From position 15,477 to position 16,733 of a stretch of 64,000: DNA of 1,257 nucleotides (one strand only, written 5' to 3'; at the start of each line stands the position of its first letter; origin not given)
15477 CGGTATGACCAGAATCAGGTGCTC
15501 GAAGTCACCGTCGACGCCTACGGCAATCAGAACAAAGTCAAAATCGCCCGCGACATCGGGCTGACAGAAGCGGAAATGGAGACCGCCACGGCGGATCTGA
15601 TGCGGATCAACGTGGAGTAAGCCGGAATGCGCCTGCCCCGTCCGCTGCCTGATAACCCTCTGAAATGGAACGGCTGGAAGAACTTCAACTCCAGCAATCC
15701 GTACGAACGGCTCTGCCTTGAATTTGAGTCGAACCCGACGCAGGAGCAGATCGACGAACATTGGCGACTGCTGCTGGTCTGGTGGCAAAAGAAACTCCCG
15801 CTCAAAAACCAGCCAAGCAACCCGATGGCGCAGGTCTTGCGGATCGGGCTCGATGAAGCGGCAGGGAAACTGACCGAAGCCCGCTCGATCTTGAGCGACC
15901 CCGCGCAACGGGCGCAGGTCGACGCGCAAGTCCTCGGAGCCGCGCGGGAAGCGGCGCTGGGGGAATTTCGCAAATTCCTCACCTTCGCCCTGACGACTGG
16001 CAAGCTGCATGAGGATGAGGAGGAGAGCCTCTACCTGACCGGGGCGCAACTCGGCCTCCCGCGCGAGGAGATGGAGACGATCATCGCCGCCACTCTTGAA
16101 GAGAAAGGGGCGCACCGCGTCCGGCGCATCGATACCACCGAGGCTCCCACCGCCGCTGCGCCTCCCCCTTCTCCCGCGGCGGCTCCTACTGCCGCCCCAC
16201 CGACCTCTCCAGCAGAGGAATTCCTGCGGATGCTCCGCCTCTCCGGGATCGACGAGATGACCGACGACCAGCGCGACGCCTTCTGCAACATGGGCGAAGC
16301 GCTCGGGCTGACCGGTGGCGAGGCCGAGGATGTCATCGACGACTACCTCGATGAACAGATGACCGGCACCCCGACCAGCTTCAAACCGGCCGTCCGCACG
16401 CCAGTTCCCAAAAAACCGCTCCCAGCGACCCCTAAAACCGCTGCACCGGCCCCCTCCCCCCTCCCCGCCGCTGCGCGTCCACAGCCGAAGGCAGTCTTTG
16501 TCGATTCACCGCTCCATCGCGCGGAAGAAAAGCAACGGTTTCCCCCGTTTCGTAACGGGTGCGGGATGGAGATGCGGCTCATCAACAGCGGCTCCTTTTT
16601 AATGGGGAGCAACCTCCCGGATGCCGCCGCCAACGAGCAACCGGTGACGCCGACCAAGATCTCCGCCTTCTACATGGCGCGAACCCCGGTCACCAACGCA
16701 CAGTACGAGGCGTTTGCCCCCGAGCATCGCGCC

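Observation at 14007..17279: Two-gene module: truncated Hsp70 plus an HPD-less J-like / Cys-less FGE-like partner (candidate undescribed chaperone-type sensing or conflict system)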

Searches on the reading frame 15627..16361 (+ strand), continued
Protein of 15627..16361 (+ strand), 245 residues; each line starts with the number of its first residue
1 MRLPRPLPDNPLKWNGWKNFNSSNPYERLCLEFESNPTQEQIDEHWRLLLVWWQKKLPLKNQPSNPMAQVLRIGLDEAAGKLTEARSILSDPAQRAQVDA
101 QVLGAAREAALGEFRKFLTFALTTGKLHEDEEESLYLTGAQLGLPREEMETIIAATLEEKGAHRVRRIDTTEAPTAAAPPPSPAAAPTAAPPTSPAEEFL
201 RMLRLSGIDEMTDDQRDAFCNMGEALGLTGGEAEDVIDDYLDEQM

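Call 87: find_related_loci(query=A7, collection=metagenome_contigs, flank=8000)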
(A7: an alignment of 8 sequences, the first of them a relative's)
Query A7 (514 aa) in metagenome_contigs; peptide patterns used: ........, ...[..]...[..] (x = any residue, [..] = any of these).
600 stretches matched a pattern (row limit reached: there are more); 573 encode a relative of the query (tblastn E <= 1e-3); the best 80 are kept; 79 distinct loci.
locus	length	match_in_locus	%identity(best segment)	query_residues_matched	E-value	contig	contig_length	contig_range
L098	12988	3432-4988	53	1-513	1e-174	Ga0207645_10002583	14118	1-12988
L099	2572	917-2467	53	5-513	0e+0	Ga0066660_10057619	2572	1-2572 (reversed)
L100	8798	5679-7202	53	7-505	3e-170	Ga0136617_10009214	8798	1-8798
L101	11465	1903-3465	52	2-513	1e-169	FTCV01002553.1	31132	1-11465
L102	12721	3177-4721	52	7-513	4e-169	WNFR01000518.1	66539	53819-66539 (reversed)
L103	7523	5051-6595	52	7-513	5e-169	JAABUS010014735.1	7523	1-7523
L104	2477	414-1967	51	3-513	1e-180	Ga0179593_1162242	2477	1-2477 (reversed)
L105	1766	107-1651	53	7-513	0e+0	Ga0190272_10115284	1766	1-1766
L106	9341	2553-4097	50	7-513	2e-167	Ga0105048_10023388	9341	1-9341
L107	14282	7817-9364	51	7-514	1e-165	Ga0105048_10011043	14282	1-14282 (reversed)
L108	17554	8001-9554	50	4-513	8e-165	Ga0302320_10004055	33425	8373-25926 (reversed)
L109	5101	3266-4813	50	7-514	8e-168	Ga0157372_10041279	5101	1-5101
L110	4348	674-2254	51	5-513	1e-168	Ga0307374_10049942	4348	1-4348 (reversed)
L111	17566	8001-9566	50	1-514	5e-163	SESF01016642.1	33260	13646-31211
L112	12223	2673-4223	51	5-513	5e-163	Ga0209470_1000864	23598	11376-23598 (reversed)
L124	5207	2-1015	62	187-514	6e-139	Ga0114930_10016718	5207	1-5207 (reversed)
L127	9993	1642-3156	44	8-508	2e-133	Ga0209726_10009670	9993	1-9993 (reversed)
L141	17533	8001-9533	40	7-506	1e-110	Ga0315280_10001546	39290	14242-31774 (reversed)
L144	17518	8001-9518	39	9-503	2e-109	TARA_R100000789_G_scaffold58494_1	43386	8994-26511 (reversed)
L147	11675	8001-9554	41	7-514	3e-108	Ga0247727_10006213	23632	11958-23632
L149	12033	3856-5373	39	4-498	4e-108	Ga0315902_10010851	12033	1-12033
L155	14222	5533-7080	40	9-514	7e-107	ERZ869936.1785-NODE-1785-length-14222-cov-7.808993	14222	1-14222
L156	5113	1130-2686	39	7-514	1e-106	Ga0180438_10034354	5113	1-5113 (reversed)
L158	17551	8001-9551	39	9-514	6e-106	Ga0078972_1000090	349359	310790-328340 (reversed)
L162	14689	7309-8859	39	9-514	1e-104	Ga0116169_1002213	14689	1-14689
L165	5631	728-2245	40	7-501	7e-104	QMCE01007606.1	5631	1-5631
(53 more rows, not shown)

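Call 91: search_protein_families(library=pfam, alignment_id=A8, max_evalue=0.001)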
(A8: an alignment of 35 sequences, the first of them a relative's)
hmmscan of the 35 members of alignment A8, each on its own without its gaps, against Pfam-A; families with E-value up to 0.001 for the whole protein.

A. member 1, L098:4996-6600:+ (535 aa): 1 family
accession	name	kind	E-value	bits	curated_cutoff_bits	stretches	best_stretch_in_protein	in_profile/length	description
PF03781.23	FGE-sulfatase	-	1.4e-49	169.5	23.3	1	299-530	3-254/255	Sulfatase-modifying factor enzyme 1-like domain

B. families by the number of members that match (of 35 scanned): 19 families
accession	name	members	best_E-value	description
PF03781.23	FGE-sulfatase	12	5.3e-52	Sulfatase-modifying factor enzyme 1-like domain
PF05157.20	MshEN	10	4.3e-20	MshEN domain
PF00226.36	DnaJ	3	6.1e-07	DnaJ domain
PF00348.22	polyprenyl_synt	2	4.5e-42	Polyprenyl synthetase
PF07603.17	Lcl_C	2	4.7e-15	Lcl C-terminal domain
PF03453.22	MoeA_N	1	4.1e-42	MoeA N-terminal region (domain I and II)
PF00994.29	MoCF_biosynth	1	7.5e-25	Probable molybdopterin binding domain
PF03454.20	MoeA_C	1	1.8e-16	MoeA C-terminal region (domain IV)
PF00012.26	HSP70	1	1.2e-13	Hsp70 protein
PF07719.23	TPR_2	1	1.4e-08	Tetratricopeptide repeat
PF14559.12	TPR_19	1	1e-07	Tetratricopeptide repeat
PF13432.12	TPR_16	1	1e-06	Tetratricopeptide repeat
PF22890.2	TPR_EMC2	1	1.3e-06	EMC2 TPR-like repeat domain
PF13181.12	TPR_8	1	2.2e-06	Tetratricopeptide repeat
PF12895.13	ANAPC3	1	8.9e-06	Anaphase-promoting complex, cyclosome, subunit 3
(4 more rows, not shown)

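Call 99: search_protein_families(library=pfam, proteins=[L144:9606-10625:+, L147:9639-10583:+, L158:9566-10555:+, L162:8874-9875:+, L141:9646-10626:+, L156:2696-3709:+, L155:7107-8174:+, L165:2399-3430:+, L149:5581-6720:+, L127:3224-4930:+], max_evalue=0.01)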
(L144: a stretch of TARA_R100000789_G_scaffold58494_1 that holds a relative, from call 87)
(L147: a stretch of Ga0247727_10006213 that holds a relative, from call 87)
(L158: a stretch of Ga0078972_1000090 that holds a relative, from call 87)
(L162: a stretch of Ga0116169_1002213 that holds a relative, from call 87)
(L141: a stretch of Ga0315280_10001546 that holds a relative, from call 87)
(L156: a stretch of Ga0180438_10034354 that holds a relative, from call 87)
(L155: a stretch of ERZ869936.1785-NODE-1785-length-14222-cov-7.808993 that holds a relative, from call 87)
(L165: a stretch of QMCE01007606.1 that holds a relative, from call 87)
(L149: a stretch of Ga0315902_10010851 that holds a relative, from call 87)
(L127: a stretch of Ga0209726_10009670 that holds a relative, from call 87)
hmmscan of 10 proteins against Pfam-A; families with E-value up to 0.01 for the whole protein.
L144:9606-10625:+ (340 aa): 2 families
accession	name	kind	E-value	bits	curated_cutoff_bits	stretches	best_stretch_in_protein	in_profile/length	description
PF05157.20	MshEN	-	5.9e-17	61.9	23.1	1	154-239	1-87/90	MshEN domain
PF10193.14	Telomere_reg-2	-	0.0026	18.6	23.6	0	23-85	6-66/112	Telomere length regulation protein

L147:9639-10583:+ (315 aa): 1 family
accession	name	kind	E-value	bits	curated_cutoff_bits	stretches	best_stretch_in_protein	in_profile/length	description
PF05157.20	MshEN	-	8.2e-20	71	23.1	1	153-237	1-86/90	MshEN domain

L158:9566-10555:+ (330 aa): 1 family
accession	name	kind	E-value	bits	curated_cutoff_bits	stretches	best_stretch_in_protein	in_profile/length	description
PF05157.20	MshEN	-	3.7e-19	68.9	23.1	1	156-240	2-87/90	MshEN domain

L162:8874-9875:+ (334 aa): 1 family
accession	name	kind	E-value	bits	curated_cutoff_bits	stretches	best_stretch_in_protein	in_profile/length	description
PF05157.20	MshEN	-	3e-19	69.2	23.1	1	156-241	2-88/90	MshEN domain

L141:9646-10626:+ (327 aa): 1 family
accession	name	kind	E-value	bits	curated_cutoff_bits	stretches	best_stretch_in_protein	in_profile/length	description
PF05157.20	MshEN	-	2.2e-16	60.1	23.1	1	174-257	2-86/90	MshEN domain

L156:2696-3709:+ (338 aa): 1 family
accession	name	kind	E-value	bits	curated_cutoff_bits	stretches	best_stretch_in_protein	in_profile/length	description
PF05157.20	MshEN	-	2.5e-18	66.3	23.1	1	155-240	2-88/90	MshEN domain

L155:7107-8174:+ (356 aa): 1 family
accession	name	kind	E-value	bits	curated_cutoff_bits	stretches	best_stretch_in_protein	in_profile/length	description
PF05157.20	MshEN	-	2.8e-16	59.7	23.1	1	174-259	2-88/90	MshEN domain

L165:2399-3430:+ (344 aa): 1 family
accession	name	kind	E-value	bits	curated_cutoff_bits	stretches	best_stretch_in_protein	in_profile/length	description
PF05157.20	MshEN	-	2.2e-19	69.7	23.1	1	164-248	2-87/90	MshEN domain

L149:5581-6720:+ (380 aa): 1 family
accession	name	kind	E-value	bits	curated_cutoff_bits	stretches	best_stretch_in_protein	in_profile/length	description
PF05157.20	MshEN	-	9.9e-18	64.4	23.1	1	180-267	1-88/90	MshEN domain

L127:3224-4930:+ (569 aa): 0 families

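Call 108: search_protein_families(library=pfam, proteins=[P0357, P0319, P0331, P0362, P0373, L089:1743-3776:+, L110:2283-4346:+, L124:1134-3794:+], max_evalue=0.001)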
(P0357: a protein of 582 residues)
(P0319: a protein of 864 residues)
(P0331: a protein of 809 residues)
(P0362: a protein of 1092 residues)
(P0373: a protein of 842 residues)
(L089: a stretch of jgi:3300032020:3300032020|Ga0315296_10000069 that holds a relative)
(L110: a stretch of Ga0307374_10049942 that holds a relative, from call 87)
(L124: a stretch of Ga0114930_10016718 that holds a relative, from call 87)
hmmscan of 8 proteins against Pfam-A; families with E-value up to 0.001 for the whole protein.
P0357 (582 aa): 3 families
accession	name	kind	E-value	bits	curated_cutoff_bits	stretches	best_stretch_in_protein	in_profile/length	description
PF05099.18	TerB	-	8.7e-24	84.5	24.4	2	64-106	72-114/118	Tellurite resistance protein TerB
PF04391.17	DUF533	-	1.5e-06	28.3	29.6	0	45-115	48-118/178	Protein of unknown function (DUF533)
PF21050.3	ARMC9_ARM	-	0.00039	20.9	27.3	0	68-114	30-76/120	LisH domain-containing protein ARMC9, ARM repeats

P0319 (864 aa): 2 families
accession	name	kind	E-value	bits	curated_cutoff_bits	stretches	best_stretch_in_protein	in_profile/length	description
PF03781.23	FGE-sulfatase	-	3.5e-39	135.4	23.3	1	668-862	5-254/255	Sulfatase-modifying factor enzyme 1-like domain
PF00226.36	DnaJ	-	7.3e-07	29.6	27.8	1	235-299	1-63/63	DnaJ domain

P0331 (809 aa): 1 family
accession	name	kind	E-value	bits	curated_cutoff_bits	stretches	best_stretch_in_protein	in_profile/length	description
PF13385.13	Laminin_G_3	-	0.00021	21.9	27.6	1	496-652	18-140/151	Concanavalin A-like lectin/glucanases superfamily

P0362 (1092 aa): 0 families

P0373 (842 aa): 0 families

L089:1743-3776:+ (678 aa): 7 families
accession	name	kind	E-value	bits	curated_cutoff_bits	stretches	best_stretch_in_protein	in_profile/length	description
PF00012.26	HSP70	-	2.2e-138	462.6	20.6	1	5-511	1-520/599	Hsp70 protein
PF00092.34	VWA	-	1.8e-26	93.9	23.8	1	503-657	1-165/174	von Willebrand factor type A domain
PF13519.12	VWA_2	-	2.2e-17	64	27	1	504-605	1-107/107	von Willebrand factor type A domain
PF06723.19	MreB_Mbl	-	1.7e-16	60.5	27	1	98-347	76-317/327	MreB/Mbl protein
PF13768.12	VWA_3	-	2.5e-09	37.8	27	1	503-645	2-147/155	von Willebrand factor type A domain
PF25106.1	VWA_4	-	0.00027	21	27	1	505-629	3-129/169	von Willebrand factor A domain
PF11775.14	CobT_C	-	0.00049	20.2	21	0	579-634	120-177/220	Cobalamin biosynthesis protein CobT VWA domain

L110:2283-4346:+ (688 aa): 2 families
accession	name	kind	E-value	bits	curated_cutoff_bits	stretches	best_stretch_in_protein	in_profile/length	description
PF13385.13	Laminin_G_3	-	9.2e-06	26.3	27.6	1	489-648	16-142/151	Concanavalin A-like lectin/glucanases superfamily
PF18984.5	DUF5717_N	-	0.00082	17.8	25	0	187-292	15-116/875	Family of unknown function (DUF5717)N-terminal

L124:1134-3794:+ (887 aa): 2 families
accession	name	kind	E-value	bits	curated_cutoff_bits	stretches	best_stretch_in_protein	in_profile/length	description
PF03781.23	FGE-sulfatase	-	4.5e-37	128.5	23.3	1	709-885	32-254/255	Sulfatase-modifying factor enzyme 1-like domain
PF00226.36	DnaJ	-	6.1e-07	29.9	27.8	1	235-299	1-63/63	DnaJ domain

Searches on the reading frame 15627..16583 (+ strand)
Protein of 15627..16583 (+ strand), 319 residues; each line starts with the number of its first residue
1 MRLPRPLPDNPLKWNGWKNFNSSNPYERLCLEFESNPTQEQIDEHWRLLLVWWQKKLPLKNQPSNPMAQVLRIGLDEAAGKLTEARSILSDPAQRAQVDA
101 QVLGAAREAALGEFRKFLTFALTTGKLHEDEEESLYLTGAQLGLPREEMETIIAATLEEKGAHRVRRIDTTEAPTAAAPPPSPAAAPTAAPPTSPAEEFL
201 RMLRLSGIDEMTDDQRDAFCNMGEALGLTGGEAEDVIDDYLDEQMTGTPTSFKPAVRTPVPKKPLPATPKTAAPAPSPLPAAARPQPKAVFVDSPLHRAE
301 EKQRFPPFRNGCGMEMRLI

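Call 9: find_homologous_proteins(query=window:15627-16583:+, max_evalue=0.001)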
Query seq(319 aa) (319 aa): 1328 proteins with E <= 0.001 among 8000 candidates; the best 120 are listed.
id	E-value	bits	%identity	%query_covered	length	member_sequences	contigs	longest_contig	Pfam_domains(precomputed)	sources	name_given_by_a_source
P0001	1.2e-209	713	100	100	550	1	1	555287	PF03781.23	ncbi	-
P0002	1.6e-120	420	61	100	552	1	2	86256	PF03781.23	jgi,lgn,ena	-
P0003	1.7e-116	407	61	99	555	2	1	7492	PF03781.23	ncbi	-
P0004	4.0e-114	399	60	100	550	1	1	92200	PF03781.23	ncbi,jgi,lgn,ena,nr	ncbi:MAG TPA: formylglycine-generating enzyme family protein [Chthoniobacteraceae bacterium]|nr:form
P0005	9.6e-114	398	60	100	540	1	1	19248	PF03781.23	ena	-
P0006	4.9e-104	366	55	100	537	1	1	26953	PF03781.23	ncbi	-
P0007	1.2e-101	358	55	100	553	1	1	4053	PF03781.23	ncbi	-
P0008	2.5e-100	354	58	100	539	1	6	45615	PF03781.23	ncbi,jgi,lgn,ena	ncbi:MAG: formylglycine-generating enzyme family protein [Verrucomicrobiota bacterium]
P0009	2.7e-99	351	55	100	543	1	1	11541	PF03781.23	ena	-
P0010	1.1e-98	349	54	100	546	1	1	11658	PF03781.23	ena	-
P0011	3.3e-98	347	55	100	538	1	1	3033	PF03781.23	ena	-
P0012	8.3e-98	346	55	100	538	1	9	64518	PF03781.23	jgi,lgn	-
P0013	1.3e-97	345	52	100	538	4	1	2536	PF03781.23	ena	-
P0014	1.6e-97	345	54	99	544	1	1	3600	PF03781.23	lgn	-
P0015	6.5e-95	336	52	100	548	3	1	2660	PF03781.23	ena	-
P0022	2.9e-93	331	55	100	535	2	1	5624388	PF03781.23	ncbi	ncbi:MAG: formylglycine-generating enzyme family protein [Chthoniobacteraceae bacterium]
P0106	1.2e-83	299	46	100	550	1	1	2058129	PF03781.23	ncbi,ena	-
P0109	1.7e-83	299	47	100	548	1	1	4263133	PF03781.23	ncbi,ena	-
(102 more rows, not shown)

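Call 10: find_encoding_contigs(protein=P0022, flank=8000, max_places=2)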
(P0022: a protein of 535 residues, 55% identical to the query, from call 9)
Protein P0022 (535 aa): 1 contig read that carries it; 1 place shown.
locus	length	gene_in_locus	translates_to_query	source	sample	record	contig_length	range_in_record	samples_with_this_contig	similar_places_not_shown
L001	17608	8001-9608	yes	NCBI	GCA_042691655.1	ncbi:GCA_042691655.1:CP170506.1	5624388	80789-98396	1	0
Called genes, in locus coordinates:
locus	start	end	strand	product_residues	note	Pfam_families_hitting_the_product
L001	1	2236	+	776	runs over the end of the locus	-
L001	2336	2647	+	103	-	PF02575:YbaB_DNA_bd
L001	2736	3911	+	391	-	PF00155:Aminotran_1_2, PF01041:DegT_DnrJ_EryC1 (weak)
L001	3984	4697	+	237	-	PF00483:NTP_transferase, PF01128:IspD (faint), PF12804:NTP_transf_3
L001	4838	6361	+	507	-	PF00590:TP_methylase, PF02602:HEM4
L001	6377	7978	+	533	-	PF06723:MreB_Mbl, PF00012:HSP70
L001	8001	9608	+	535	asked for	PF03781:FGE-sulfatase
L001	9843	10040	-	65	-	PF01165:Ribosomal_S21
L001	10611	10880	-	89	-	-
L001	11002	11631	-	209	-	PF04127:DFP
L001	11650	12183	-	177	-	PF02441:Flavoprotein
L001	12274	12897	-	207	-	PF00625:Guanylate_kin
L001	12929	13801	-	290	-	PF03755:YicC-like_N, PF08340:YicC-like_C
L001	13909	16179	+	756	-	PF13371:TPR_9 (faint), PF13431:TPR_17 (faint), PF00515:TPR_1 (weak), PF07719:TPR_2 (faint), PF13414:TPR_11 (weak), PF13424:TPR_12, PF13432:TPR_16, PF14559:TPR_19, +4 more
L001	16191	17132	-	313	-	PF01745:IPT (weak), PF01715:IPPT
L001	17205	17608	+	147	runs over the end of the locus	-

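Call 11: find_encoding_contigs(protein=P0109, flank=8000, max_places=2)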
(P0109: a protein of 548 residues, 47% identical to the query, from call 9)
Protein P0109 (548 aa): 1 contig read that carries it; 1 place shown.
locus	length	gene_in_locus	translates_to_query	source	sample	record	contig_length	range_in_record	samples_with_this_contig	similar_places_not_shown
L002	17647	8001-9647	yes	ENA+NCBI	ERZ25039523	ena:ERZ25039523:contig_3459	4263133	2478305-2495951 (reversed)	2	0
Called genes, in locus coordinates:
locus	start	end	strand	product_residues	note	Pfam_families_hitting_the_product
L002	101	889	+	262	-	PF01578:Cytochrom_C_asm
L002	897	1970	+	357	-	PF05201:GlutR_N, PF01488:Shikimate_DH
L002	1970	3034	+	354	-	PF04616:Glyco_hydro_43 (weak)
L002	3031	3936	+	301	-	PF01379:Porphobil_deam, PF03900:Porphobil_deamC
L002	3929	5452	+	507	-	PF00590:TP_methylase, PF02602:HEM4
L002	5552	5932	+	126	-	-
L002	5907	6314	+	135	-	PF01025:GrpE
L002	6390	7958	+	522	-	PF00012:HSP70, PF06723:MreB_Mbl, PF02782:FGGY_C (weak)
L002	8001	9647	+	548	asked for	PF03781:FGE-sulfatase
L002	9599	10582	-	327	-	PF03631:Virul_fac_BrkB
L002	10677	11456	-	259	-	PF05985:EutC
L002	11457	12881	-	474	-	PF06751:EutB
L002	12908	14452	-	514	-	PF13520:AA_permease_2, PF00324:AA_permease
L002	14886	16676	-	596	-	PF02776:TPP_enzyme_N, PF00205:TPP_enzyme_M, PF02775:TPP_enzyme_C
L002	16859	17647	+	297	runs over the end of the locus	PF01555:N6_N4_Mtase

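Call 12: find_encoding_contigs(protein=P0106, flank=8000, max_places=2)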
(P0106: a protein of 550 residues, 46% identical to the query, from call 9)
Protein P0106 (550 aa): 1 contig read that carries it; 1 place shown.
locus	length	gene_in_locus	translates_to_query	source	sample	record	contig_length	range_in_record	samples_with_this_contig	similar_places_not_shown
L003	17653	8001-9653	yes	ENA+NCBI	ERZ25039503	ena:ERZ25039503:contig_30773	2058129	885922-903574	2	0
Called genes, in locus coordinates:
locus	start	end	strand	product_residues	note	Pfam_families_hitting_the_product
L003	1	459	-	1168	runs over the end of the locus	PF05227:CHASE3, PF05227:CHASE3, PF00989:PAS, PF00989:PAS, PF08448:PAS_4, PF13426:PAS_9, PF02518:HATPase_c, PF00072:Response_reg, +6 more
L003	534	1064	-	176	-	PF00156:Pribosyltran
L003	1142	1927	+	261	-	PF01578:Cytochrom_C_asm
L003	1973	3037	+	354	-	PF03807:F420_oxidored (faint), PF05201:GlutR_N, PF01488:Shikimate_DH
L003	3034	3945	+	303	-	PF01379:Porphobil_deam, PF03900:Porphobil_deamC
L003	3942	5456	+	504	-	PF00590:TP_methylase, PF02602:HEM4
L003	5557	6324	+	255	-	-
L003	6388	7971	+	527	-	PF00012:HSP70, PF06723:MreB_Mbl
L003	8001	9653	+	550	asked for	PF03781:FGE-sulfatase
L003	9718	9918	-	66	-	PF01165:Ribosomal_S21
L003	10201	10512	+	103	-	PF00069:Pkinase, PF07714:PK_Tyr_Ser-Thr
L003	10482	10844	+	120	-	-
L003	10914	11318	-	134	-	PF13975:gag-asp_proteas (faint)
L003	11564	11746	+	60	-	-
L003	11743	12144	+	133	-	PF01850:PIN (faint), PF13470:PIN_3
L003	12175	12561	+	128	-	-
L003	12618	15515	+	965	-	PF01555:N6_N4_Mtase, PF02086:MethyltransfD12 (faint), PF03602:Cons_hypoth95 (faint), PF01555:N6_N4_Mtase, PF01170:UPF0020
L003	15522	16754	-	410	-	-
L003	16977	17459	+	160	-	-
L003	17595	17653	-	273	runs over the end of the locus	PF13424:TPR_12 (faint), PF13428:TPR_14 (faint), PF23914:TPR_CcmH_CycH (faint), PF13174:TPR_6 (faint), PF13431:TPR_17 (faint), PF00515:TPR_1 (faint), PF13432:TPR_16 (weak), PF14559:TPR_19 (weak), +5 more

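Call 79: search_protein_families(library=pfam, proteins=[L003:5503-6324:+], max_evalue=0.01)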
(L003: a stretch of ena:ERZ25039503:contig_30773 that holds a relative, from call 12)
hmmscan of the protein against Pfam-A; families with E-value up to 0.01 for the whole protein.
L003:5503-6324:+ (273 aa): 2 families
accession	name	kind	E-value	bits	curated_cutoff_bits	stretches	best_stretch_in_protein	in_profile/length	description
PF01025.24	GrpE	-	3.1e-05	24.2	25.8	1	81-260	9-164/165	GrpE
PF00038.26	Filament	-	0.0048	17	40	1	24-129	168-277/313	Intermediate filament protein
